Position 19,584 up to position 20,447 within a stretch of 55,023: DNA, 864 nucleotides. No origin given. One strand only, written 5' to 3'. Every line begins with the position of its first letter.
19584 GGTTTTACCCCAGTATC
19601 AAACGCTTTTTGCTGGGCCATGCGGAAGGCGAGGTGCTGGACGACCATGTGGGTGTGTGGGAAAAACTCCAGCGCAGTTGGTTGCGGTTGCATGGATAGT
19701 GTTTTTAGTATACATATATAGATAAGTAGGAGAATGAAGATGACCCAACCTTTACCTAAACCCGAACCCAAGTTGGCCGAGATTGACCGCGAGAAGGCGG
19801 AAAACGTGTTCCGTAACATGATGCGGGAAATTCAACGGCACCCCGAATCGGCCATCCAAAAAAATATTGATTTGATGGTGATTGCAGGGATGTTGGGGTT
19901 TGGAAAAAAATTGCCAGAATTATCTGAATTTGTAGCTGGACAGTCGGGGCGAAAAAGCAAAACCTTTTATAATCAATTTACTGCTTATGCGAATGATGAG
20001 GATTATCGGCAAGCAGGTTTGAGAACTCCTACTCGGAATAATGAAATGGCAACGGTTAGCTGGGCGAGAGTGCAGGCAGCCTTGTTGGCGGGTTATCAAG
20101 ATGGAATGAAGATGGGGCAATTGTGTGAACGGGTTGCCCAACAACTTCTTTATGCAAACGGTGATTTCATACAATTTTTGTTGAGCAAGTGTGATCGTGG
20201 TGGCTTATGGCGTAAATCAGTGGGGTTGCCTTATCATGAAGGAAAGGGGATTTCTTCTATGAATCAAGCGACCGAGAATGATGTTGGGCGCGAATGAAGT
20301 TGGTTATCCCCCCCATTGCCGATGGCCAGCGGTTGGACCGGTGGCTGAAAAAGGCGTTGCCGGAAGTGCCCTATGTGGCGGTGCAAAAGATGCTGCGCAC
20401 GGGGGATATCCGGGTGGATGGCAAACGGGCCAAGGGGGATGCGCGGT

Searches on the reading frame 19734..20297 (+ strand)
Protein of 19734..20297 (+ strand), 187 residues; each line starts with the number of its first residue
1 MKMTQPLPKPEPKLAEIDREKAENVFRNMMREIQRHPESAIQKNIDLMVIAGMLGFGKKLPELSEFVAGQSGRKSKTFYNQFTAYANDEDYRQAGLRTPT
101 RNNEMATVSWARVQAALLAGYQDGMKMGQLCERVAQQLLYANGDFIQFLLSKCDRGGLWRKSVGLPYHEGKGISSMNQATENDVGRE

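Call 10: search_protein_families(library=pfam, proteins=[window:19734-20297:+], max_evalue=0.1)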
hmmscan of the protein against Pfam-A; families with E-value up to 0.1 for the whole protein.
window:19734-20297:+ (187 aa): 0 families

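Call 37: find_related_loci(query=window:19734-20297:+, collection=viral_contigs, flank=3000)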
Query window:19734-20297:+ (187 aa) in viral_contigs; peptide patterns used: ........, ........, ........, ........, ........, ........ (x = any residue, [..] = any of these).
8 stretches matched a pattern, but none encodes a relative of the query by tblastn (E <= 1e-3).

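Call 54: search_protein_families(library=phrogs, proteins=[window:19734-20297:+], max_evalue=0.01)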
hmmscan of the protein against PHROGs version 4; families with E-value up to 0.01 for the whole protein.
window:19734-20297:+ (187 aa): 0 families

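Call 55: search_protein_families(library=padloc, proteins=[window:19734-20297:+], max_evalue=0.01)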
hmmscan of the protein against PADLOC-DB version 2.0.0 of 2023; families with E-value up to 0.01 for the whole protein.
window:19734-20297:+ (187 aa): 0 families

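Call 86: search_protein_families(library=ncbifam, proteins=[window:19734-20297:+], max_evalue=0.01)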
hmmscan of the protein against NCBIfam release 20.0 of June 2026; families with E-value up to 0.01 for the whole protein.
window:19734-20297:+ (187 aa): 1 family
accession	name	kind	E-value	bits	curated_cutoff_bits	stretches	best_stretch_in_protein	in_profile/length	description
NF009925.1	PRK13386.1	equivalog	0.0072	15.6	192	0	90-129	12-51/228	flagellar assembly protein FliH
